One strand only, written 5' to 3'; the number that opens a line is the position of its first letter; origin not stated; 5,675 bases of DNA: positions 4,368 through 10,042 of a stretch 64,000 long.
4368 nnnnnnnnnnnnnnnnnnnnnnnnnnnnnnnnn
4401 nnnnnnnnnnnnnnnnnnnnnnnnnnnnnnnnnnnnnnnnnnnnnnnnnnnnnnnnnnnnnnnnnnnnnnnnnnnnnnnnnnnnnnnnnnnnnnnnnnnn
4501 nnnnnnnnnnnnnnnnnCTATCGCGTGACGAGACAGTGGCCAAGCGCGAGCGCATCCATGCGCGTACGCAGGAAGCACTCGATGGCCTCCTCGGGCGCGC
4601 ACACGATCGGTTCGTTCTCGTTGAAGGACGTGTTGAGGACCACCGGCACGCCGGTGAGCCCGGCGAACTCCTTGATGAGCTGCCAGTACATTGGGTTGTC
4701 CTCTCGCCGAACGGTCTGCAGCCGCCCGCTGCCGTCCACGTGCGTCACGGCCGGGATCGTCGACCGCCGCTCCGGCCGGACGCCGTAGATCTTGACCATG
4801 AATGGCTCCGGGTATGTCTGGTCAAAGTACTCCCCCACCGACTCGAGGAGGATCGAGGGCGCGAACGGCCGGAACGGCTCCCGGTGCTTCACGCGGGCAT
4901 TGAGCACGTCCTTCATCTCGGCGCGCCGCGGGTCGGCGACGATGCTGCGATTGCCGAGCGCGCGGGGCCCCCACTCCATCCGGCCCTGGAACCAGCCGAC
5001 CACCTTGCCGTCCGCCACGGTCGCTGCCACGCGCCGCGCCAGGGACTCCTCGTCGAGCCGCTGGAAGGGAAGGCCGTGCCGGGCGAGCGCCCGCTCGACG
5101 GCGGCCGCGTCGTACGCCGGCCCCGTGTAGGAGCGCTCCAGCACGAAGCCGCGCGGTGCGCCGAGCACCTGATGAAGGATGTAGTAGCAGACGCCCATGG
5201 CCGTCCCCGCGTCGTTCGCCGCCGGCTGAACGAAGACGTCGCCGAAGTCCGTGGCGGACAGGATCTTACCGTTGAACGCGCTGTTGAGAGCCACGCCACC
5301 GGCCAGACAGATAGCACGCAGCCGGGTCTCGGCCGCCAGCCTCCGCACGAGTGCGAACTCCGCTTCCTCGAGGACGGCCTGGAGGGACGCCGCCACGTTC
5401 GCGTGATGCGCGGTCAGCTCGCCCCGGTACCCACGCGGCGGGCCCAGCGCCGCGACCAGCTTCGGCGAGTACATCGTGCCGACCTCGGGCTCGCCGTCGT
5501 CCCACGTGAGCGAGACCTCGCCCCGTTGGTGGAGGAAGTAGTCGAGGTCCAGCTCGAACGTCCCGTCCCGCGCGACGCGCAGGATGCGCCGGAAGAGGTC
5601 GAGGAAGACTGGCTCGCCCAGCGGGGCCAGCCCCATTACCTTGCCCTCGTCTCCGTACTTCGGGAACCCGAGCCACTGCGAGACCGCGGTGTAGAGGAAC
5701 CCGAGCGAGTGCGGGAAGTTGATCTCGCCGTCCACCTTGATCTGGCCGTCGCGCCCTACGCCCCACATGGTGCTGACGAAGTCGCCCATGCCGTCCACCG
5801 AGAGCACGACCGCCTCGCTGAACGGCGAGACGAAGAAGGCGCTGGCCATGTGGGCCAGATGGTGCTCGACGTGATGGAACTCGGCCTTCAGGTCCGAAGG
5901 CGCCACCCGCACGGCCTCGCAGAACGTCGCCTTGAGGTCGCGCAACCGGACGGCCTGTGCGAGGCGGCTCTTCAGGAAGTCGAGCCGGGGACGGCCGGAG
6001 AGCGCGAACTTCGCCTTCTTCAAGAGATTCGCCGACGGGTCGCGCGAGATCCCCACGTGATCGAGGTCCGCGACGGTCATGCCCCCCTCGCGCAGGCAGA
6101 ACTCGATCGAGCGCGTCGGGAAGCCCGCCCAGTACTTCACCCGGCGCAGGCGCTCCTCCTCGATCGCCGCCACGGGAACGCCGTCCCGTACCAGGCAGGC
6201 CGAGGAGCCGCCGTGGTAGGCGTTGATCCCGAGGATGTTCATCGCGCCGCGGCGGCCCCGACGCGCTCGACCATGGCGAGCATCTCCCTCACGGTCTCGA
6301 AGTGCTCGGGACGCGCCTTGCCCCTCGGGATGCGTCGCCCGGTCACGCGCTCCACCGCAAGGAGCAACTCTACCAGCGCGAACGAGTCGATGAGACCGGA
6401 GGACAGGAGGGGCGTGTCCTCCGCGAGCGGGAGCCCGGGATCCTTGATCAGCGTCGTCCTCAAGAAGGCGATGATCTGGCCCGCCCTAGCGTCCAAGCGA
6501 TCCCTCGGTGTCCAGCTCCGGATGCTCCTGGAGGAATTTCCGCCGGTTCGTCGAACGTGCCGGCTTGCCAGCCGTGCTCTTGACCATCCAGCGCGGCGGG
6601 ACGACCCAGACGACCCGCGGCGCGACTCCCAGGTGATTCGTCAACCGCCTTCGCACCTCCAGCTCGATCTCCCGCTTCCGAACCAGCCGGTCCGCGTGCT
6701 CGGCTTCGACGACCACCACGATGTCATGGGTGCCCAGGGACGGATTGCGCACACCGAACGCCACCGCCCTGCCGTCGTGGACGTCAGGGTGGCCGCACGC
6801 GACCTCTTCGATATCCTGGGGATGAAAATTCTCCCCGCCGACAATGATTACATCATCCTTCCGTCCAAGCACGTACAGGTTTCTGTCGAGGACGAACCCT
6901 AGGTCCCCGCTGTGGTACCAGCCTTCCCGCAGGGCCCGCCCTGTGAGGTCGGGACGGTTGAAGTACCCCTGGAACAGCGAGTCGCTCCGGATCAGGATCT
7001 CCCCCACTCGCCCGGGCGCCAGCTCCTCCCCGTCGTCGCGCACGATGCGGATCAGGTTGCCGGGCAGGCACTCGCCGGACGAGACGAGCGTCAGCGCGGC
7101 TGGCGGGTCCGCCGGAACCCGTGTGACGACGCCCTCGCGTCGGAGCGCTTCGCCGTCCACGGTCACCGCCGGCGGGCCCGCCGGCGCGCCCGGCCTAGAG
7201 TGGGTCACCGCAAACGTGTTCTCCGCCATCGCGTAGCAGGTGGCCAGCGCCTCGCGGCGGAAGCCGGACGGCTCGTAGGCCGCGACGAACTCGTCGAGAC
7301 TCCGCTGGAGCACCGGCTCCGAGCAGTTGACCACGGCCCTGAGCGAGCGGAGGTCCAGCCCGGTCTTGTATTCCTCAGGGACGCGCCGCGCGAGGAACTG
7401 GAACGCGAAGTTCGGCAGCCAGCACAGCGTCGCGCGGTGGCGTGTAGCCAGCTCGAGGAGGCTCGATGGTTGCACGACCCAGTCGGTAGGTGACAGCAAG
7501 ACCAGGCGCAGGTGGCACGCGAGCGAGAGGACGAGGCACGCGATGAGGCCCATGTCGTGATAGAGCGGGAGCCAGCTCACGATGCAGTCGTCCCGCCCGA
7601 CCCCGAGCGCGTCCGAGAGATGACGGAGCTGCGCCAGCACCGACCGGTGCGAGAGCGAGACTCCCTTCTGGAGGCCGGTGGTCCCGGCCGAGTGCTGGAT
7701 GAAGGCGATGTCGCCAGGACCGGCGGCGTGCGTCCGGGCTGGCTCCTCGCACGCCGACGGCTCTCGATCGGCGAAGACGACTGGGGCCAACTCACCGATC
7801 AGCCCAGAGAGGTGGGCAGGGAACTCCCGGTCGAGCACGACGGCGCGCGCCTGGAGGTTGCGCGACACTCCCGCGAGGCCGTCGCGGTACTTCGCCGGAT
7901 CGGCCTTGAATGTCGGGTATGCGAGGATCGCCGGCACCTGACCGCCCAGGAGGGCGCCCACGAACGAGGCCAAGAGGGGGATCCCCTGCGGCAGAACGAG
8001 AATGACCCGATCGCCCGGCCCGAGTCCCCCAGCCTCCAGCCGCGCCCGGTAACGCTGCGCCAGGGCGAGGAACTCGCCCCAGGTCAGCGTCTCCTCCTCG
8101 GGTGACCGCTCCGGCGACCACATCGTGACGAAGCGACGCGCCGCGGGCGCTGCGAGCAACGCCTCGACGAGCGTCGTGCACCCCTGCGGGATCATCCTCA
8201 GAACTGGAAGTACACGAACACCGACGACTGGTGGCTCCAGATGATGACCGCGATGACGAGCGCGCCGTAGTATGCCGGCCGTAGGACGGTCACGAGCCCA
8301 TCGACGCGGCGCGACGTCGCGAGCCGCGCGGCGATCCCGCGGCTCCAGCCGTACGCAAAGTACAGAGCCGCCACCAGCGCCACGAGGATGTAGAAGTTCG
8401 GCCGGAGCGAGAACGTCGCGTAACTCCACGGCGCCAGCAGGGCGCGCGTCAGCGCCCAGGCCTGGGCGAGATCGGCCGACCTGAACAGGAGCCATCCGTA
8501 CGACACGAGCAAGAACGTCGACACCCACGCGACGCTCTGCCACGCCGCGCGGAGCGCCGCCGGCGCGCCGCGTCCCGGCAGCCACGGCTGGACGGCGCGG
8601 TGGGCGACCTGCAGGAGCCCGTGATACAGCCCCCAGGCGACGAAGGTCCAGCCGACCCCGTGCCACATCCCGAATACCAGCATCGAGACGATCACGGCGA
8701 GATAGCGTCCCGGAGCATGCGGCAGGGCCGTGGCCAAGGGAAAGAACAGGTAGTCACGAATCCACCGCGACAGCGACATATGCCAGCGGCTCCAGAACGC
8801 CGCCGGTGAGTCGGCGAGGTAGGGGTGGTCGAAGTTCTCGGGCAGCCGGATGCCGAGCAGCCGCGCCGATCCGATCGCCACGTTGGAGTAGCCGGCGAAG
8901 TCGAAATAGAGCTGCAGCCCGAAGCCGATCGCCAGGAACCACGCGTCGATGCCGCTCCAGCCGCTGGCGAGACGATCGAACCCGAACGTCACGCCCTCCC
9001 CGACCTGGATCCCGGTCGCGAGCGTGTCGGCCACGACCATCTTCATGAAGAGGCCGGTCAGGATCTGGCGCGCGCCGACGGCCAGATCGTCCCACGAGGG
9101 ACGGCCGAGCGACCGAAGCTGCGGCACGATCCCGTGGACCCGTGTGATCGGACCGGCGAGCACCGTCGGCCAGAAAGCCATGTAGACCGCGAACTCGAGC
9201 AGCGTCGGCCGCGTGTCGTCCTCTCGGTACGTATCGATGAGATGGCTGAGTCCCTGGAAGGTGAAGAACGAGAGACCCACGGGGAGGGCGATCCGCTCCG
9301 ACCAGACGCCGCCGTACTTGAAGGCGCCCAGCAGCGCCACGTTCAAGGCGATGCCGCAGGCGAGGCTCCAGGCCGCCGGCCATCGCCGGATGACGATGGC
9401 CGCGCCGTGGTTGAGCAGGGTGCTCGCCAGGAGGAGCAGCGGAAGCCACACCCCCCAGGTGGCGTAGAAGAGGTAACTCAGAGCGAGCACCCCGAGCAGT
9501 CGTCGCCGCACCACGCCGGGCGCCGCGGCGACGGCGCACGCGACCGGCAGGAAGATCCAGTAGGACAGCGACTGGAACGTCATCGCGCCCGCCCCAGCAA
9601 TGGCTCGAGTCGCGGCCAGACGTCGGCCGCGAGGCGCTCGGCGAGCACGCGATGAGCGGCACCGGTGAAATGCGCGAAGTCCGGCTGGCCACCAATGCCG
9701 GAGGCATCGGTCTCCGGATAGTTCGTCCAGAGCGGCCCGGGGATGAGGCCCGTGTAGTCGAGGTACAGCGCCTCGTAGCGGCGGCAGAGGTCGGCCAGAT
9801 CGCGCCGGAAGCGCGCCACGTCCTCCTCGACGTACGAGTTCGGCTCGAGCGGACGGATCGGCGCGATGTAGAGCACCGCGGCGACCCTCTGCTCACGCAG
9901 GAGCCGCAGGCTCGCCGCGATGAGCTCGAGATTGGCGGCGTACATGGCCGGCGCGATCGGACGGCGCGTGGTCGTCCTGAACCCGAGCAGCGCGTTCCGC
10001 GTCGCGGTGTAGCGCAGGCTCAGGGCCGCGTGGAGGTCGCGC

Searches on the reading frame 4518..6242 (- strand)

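Call 30: search_protein_families(library=pfam, proteins=[window:4518-6242:-], max_evalue=0.00001)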
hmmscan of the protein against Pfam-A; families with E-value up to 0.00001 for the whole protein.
window:4518-6242:- (574 aa): 2 families
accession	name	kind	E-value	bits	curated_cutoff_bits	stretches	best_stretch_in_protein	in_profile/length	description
PF16861.10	Carbam_trans_C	-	4.2e-72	241.7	27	1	406-574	1-170/170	Carbamoyltransferase C-terminus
PF02543.21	Carbam_trans_N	-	3.4e-54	185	24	1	3-351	2-344/346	Carbamoyltransferase N-terminus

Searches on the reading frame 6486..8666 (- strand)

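Call 30: search_protein_families(library=pfam, proteins=[window:6486-8666:-], max_evalue=0.00001)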
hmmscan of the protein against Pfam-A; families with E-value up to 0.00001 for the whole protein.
window:6486-8666:- (726 aa): 1 family
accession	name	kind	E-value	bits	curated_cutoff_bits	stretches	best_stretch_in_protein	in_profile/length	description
PF00501.34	AMP-binding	-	6.6e-49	167.1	29.9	1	189-569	17-384/384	AMP-binding enzyme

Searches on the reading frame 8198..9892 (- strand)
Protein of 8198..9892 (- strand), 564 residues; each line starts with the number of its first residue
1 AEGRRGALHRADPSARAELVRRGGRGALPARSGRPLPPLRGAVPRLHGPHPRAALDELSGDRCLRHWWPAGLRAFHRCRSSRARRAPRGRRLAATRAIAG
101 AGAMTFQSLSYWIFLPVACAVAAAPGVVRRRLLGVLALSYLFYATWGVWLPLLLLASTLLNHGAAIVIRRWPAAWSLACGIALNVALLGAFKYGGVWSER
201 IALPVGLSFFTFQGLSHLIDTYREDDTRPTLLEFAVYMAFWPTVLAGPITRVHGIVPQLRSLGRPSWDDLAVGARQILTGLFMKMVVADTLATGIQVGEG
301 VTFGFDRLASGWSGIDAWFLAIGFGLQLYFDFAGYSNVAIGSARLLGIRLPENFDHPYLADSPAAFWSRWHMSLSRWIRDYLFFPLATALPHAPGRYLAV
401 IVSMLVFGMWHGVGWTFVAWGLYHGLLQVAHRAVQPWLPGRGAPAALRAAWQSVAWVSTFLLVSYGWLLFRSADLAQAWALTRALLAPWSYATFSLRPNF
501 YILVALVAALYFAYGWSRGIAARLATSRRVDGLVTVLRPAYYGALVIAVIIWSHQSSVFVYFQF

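Call 30: search_protein_families(library=pfam, proteins=[window:8198-9892:-], max_evalue=0.00001)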
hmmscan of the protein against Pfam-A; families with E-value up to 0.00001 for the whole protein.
window:8198-9892:- (564 aa): 1 family
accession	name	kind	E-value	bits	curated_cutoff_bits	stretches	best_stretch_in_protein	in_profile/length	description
PF03062.24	MBOAT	-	2e-20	73.8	27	1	216-462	66-327/337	MBOAT, membrane-bound O-acyltransferase family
